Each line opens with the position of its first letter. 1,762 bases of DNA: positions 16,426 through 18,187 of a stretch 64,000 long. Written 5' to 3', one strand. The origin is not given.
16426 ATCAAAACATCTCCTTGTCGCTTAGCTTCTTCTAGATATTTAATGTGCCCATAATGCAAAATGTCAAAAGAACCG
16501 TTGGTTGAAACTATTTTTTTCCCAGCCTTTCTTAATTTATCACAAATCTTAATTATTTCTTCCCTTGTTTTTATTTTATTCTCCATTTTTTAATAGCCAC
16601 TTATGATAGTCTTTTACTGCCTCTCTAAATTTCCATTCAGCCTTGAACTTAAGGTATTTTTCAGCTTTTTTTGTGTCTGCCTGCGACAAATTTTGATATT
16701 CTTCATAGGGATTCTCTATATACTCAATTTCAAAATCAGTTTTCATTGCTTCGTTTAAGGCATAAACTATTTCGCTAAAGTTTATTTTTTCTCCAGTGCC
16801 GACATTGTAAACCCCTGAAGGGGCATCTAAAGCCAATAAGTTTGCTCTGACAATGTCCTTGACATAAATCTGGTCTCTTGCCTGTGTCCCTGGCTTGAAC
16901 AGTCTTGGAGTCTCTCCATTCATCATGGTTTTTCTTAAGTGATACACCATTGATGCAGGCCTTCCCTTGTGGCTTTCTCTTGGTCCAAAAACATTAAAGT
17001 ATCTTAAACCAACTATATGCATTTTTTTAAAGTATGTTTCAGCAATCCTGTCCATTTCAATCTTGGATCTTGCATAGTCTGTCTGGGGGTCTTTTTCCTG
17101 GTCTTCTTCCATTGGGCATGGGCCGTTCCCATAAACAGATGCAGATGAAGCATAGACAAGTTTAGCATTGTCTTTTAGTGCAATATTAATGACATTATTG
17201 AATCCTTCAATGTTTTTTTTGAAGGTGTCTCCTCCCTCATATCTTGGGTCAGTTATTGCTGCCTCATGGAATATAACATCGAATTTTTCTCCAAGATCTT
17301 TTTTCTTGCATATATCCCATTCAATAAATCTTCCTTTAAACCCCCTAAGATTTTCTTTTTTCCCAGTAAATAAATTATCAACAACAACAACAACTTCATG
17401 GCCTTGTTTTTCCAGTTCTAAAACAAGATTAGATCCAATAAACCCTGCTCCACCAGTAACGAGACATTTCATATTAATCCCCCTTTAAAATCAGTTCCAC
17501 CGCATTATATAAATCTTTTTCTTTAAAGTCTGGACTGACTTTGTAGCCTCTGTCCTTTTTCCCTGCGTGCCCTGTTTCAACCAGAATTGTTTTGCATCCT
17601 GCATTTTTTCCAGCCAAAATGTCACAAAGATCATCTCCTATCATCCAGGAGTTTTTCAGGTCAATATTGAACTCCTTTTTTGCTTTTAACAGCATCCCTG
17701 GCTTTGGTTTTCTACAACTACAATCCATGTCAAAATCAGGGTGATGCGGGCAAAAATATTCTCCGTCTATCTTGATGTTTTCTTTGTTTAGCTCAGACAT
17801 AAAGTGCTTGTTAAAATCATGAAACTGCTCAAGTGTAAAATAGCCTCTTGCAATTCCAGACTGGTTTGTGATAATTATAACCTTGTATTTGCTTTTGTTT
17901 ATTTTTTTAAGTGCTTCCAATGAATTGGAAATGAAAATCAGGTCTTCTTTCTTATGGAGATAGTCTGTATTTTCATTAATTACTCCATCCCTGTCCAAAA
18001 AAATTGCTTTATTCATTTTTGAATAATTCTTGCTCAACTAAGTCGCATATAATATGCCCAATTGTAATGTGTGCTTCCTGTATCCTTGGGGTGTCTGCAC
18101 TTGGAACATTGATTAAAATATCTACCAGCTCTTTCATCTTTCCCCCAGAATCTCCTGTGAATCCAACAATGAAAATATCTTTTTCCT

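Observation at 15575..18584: Bacterial-type ADP-heptose biosynthesis operon (gmhA-gmhB-hldD-nucleotidyltransferase) plus CYTH gene in an archaeon; kinase domain not found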

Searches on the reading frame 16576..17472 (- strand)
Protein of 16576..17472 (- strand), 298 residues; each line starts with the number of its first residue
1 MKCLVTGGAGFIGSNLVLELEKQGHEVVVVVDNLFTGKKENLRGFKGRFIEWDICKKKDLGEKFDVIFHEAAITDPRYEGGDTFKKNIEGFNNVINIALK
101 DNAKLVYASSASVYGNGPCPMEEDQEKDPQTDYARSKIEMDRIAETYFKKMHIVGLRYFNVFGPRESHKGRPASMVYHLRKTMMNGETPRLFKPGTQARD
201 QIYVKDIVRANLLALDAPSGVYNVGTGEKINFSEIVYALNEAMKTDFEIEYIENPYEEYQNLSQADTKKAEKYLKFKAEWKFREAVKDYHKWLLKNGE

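Call 3: search_protein_families(library=pfam, proteins=[window:16576-17472:-], max_evalue=0.01)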
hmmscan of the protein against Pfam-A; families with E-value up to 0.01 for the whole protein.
window:16576-17472:- (298 aa): 7 families
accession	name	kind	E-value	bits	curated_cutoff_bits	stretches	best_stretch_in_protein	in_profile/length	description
PF01370.27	Epimerase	-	1.6e-48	165.7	20.9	1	4-225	2-240/240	NAD dependent epimerase/dehydratase family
PF16363.11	GDP_Man_Dehyd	-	1.3e-29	104.1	27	1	4-288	1-331/332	GDP-mannose 4,6 dehydratase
PF01073.25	3Beta_HSD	-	7.4e-16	58.4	22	1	4-215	1-229/280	3-beta hydroxysteroid dehydrogenase/isomerase family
PF04321.23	RmlD_sub_bind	-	1.2e-12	48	27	1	1-164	1-154/287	RmlD substrate binding domain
PF07993.18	NAD_binding_4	-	4.4e-12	46.1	20.1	1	58-176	83-220/258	Male sterility protein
PF02719.21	Polysacc_synt_2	-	0.00087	19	20.2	1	4-106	2-123/293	Polysaccharide biosynthesis protein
PF13460.12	NAD_binding_10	-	0.0027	18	27.2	1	7-145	1-132/184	NAD(P)H-binding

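Call 4: search_protein_families(library=ncbifam, proteins=[window:16576-17472:-], max_evalue=0.01)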
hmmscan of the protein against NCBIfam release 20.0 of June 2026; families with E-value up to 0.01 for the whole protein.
window:16576-17472:- (298 aa): 30 families (the best 25 are shown)
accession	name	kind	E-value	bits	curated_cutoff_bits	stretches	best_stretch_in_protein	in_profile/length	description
TIGR02197.1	heptose_epim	equivalog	4.4e-80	269.2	274.6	1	4-295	2-315/316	ADP-glyceromanno-heptose 6-epimerase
NF008360.0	PRK11150.1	equivalog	1.7e-47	162.2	452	1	4-295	3-308/310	ADP-glyceromanno-heptose 6-epimerase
TIGR01179.1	galE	equivalog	8e-35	120.2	262.3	1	3-295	2-327/332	UDP-glucose 4-epimerase GalE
TIGR01181.1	dTDP_gluc_dehyt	equivalog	1.1e-26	93.7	365.1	1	2-296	1-314/321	dTDP-glucose 4,6-dehydratase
NF011728.1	PRK15181.1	equivalog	2.5e-26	92.5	760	1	3-294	18-338/348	Vi polysaccharide biosynthesis UDP-N-acetylglucosaminuronic acid C-4 epimerase TviC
TIGR04180.1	EDH_00030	hypoth_equivalog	3.8e-25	88.6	475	1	4-278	2-294/297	NAD-dependent 4,6-dehydratase LegB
NF007956.0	PRK10675.1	subfamily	3e-19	69.3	394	1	1-295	1-331/338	UDP-glucose 4-epimerase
TIGR03466.1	HpnA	hypoth_equivalog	2.1e-16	59.7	367.65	1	1-241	1-244/327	hopanoid-associated sugar epimerase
TIGR01746.1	Thioester-redct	subfamily_domain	7.6e-14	51.7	213.35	1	58-270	83-304/371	thioester reductase domain-containing protein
NF042422.1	oxyalk_red_OleD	equivalog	4.3e-13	49.3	580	1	1-217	1-217/329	2-alkyl-3-oxoalkanoate reductase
NF042423.1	oxyalk_red_Shew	equivalog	3e-11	43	580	1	2-169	10-182/331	2-alkyl-3-oxoalkanoate reductase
NF043036.1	ErythonDh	equivalog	3.1e-11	43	325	1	1-155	1-171/321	D-erythronate dehydrogenase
NF007490.0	PRK10084.1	subfamily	1.1e-10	41.1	649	1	1-296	1-337/361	dTDP-glucose 4,6-dehydratase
NF008872.0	PRK11908.1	equivalog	2.3e-09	36.8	294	1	1-233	2-259/349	bifunctional UDP-4-keto-pentose/UDP-xylose synthase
TIGR01214.1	rmlD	equivalog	3.5e-09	36.2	224.05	1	2-166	1-155/285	dTDP-4-dehydrorhamnose reductase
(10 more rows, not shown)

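Call 52: search_solved_structures(query=window:16576-17472:-, max_evalue=1e-20, show_alignments=1)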
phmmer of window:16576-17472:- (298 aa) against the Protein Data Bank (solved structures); distinct sequences matched with E-value up to 1e-20: 26.
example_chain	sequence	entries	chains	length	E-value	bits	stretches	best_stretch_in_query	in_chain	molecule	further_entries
3sxp_A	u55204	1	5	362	1e-50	176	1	3-289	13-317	ADP-L-glycero-D-mannoheptose-6-epimerase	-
1eq2_A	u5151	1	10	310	1.9e-39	139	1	4-295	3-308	ADP-L-GLYCERO-D-MANNOHEPTOSE 6-EPIMERASE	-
2x6t_A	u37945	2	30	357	8.7e-39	136.9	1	3-295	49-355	ADP-L-GLYCERO-D-MANNO-HEPTOSE-6-EPIMERASE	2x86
6dnt_A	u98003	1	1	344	1.9e-37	132.5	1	3-295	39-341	NAD-dependent epimerase/dehydratase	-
4ej0_A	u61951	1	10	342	1.1e-34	123.4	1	2-239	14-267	ADP-L-glycero-D-manno-heptose-6-epimerase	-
3ruc_A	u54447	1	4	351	8.8e-30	107.3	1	4-293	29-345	WbgU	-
3ru7_A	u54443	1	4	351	1.3e-29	106.7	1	4-293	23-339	WbgU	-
3ru9_A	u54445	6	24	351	1.3e-29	106.7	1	4-293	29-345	WbgU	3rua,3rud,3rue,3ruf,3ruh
3lu1_A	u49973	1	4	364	1.5e-29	106.5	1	4-293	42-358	WbgU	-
1sb8_A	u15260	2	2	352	1.4e-28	103.4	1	4-281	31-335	wbpP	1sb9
4zrm_A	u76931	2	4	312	2.8e-28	102.3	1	1-286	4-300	UDP-glucose 4-epimerase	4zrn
2p5u_A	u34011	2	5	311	3.9e-27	98.6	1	1-244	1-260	UDP-glucose 4-epimerase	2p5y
6wjb_A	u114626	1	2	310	1.2e-25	93.7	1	2-249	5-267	NAD-dependent epimerase/dehydratase family protein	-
10ke_A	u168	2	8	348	3.8e-25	92.1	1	2-282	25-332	Capsular polysaccharide biosynthesis protein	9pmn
4lk3_A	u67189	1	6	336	5.6e-25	91.5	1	2-277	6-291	UDP-glucuronic acid decarboxylase 1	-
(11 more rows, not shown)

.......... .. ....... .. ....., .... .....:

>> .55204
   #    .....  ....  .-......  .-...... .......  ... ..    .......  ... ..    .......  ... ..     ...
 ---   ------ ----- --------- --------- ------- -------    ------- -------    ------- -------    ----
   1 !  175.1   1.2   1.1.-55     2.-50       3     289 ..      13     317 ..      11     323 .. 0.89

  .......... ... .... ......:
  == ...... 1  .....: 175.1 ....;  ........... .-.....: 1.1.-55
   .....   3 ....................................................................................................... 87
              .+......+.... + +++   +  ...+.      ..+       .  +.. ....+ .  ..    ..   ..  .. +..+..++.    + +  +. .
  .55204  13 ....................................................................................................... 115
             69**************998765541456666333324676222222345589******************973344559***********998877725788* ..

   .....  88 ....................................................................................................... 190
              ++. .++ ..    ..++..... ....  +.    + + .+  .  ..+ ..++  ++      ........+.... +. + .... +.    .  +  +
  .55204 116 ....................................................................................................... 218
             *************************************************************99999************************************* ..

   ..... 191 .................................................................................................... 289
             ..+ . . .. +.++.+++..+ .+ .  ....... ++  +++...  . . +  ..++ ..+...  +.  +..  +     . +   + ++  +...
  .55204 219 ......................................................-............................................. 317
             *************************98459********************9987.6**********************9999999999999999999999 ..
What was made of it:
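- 16576..17472 (-): hldD-type SDR, ADP-glycero-manno-heptose 6-epimerase-like, 298 aa. PDB 3SXP and 1EQ2 are the top hits (call 52).
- On ADP-L-glycero-beta-D-manno-heptose biosynthesis pathway (complete five-step set): Top PDB hits are AGME 3SXP and 1EQ2 (call 52).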

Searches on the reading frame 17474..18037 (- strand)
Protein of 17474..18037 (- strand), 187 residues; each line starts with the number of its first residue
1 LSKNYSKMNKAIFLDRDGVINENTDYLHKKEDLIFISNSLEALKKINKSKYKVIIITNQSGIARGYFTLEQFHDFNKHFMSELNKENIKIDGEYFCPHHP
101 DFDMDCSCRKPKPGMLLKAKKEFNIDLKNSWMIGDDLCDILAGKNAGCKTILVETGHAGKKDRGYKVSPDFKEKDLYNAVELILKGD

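Call 3: search_protein_families(library=pfam, proteins=[window:17474-18037:-], max_evalue=0.01)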
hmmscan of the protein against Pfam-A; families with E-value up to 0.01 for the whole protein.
window:17474-18037:- (187 aa): 6 families
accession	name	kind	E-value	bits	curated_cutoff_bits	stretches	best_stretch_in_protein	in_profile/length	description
PF13242.12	Hydrolase_like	-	2.3e-17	63.1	22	1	108-176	2-72/75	HAD-hyrolase-like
PF13419.12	HAD_2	-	1.1e-12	48.9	23.8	1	105-153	130-178/178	Haloacid dehalogenase-like hydrolase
PF00702.32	Hydrolase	-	3.9e-11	44.1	26.4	1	38-147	102-191/191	haloacid dehalogenase-like hydrolase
PF08645.17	PNK3P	-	1.1e-10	42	22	1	24-136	18-126/161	Polynucleotide kinase 3 phosphatase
PF13344.12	Hydrolase_6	-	0.00083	19.8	27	1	12-64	1-44/101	Haloacid dehalogenase-like hydrolase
PF18143.6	HAD_SAK_2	-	0.0043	17.9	27.5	1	12-59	2-53/139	HAD domain in Swiss Army Knife RNA repair proteins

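Call 4: search_protein_families(library=ncbifam, proteins=[window:17474-18037:-], max_evalue=0.01)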
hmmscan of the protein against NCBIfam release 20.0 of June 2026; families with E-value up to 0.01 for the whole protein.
window:17474-18037:- (187 aa): 34 families (the best 25 are shown)
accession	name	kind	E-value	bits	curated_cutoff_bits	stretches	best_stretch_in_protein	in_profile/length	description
NF006506.0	PRK08942.1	equivalog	5.6e-57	192.2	178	1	8-168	2-162/182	D-glycero-beta-D-manno-heptose 1,7-bisphosphate 7-phosphatase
TIGR00213.1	GmhB_yaeD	subfamily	2.4e-49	167.4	149.6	1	9-157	1-154/176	D-glycero-beta-D-manno-heptose 1,7-bisphosphate 7-phosphatase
NF050049.1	HBPPhtaseGmhB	domain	6.3e-47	159.6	250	1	9-172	3-161/171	D-glycero-alpha-D-manno-heptose-1,7-bisphosphate 7-phosphatase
TIGR01656.1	Histidinol-ppas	subfamily_domain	6.4e-44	149.4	84.15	1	10-152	1-145/149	histidinol-phosphate phosphatase domain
TIGR01662.1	HAD-SF-IIIA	subfamily_domain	2.5e-41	141.1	44.6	1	10-155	1-140/141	HAD-IIIA family hydrolase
NF005264.0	PRK06769.1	equivalog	2.6e-33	115.3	217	1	8-185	3-173/175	HAD-IIIA family hydrolase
NF003937.0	PRK05446.1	equivalog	2.1e-26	92.8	443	1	8-156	2-151/355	bifunctional histidinol-phosphatase/imidazoleglycerol-phosphate dehydratase HisB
TIGR01261.1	hisB_Nterm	equivalog_domain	1e-22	80.3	140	1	9-154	1-147/161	histidinol-phosphatase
TIGR01460.1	HAD-SF-IIA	subfamily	9.4e-13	48.5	100.15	2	110-156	197-246/246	HAD-IIA family hydrolase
NF009695.0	PRK13222.1-2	equivalog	3.5e-11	43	225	1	108-183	148-222/226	phosphoglycolate phosphatase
NF009804.0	PRK13288.1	equivalog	5.5e-11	42.3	218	1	106-180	134-207/215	pyrophosphatase PpaX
TIGR01664.1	DNA-3'-Pase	equivalog_domain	1.4e-08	34.9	107.65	1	38-137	45-137/167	DNA 3'-phosphatase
NF009696.0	PRK13222.1-3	equivalog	2.8e-08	33.7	359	1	107-162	140-195/223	N-acetylmuramic acid 6-phosphate phosphatase MupP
TIGR02253.1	CTE7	subfamily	4.5e-08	33.1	169.75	1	106-176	146-217/221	TIGR02253 family HAD-type hydrolase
TIGR01458.1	HAD-SF-IIA-hyp3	hypoth_equivalog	5e-08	32.6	175.95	1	109-185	178-256/257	TIGR01458 family HAD-type hydrolase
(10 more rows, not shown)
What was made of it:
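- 17474..18037 (-): gmhB, D-glycero-beta-D-manno-heptose-1,7-bisphosphate 7-phosphatase (HAD-IIIA); the likely true start is ATG at 18016 (180 aa). NF006506 192.2 bits, above 178, and TIGR00213 167.4, above 149.6 (call 4).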

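Call 51: search_solved_structures(query=window:17474-18016:-, max_evalue=1e-10, show_alignments=1)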
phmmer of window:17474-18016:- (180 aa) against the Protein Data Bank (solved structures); distinct sequences matched with E-value up to 1e-10: 6.
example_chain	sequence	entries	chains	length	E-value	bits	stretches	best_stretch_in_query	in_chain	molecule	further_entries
3l8e_A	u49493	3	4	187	9.7e-35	123.2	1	4-150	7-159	D,D-heptose 1,7-bisphosphate phosphatase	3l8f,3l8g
2gmw_A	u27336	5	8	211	1.4e-34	122.7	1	4-150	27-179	D,D-heptose 1,7-bisphosphate phosphatase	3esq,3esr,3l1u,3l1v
3l8h_A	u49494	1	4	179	3.3e-28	102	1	3-153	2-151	Putative haloacid dehalogenase-like hydrolase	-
4pnh_A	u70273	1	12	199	1.6e-27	99.7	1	3-154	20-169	D,D-heptose 1,7-bisphosphate phosphatase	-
2o2x_A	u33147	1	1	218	9.3e-27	97.2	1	4-162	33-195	hypothetical protein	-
2fpr_A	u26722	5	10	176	6e-17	65.3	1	3-142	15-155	Histidine biosynthesis bifunctional protein hisB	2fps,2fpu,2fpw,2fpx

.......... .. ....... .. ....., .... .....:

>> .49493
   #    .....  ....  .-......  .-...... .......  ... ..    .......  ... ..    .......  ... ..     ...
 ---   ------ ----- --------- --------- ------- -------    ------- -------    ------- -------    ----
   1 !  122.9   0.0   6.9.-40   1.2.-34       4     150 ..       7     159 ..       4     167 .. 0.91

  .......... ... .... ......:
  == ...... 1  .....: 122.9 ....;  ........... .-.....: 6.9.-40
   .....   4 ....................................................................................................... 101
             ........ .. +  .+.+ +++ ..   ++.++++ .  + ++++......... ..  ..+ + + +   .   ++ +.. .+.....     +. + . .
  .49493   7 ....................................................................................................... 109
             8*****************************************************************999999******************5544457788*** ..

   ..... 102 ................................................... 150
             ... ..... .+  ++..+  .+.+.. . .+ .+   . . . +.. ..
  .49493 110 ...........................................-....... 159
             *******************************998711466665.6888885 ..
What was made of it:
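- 17474..18037 (-): E. coli GmhB 3L8E E 1e-34, with DxDGT/V and the Cys-His-Cys-Cys zinc motif aligned (call 51).
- On ADP-L-glycero-beta-D-manno-heptose biosynthesis pathway (complete five-step set): Motifs aligned to E. coli GmhB 3L8E (call 51).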
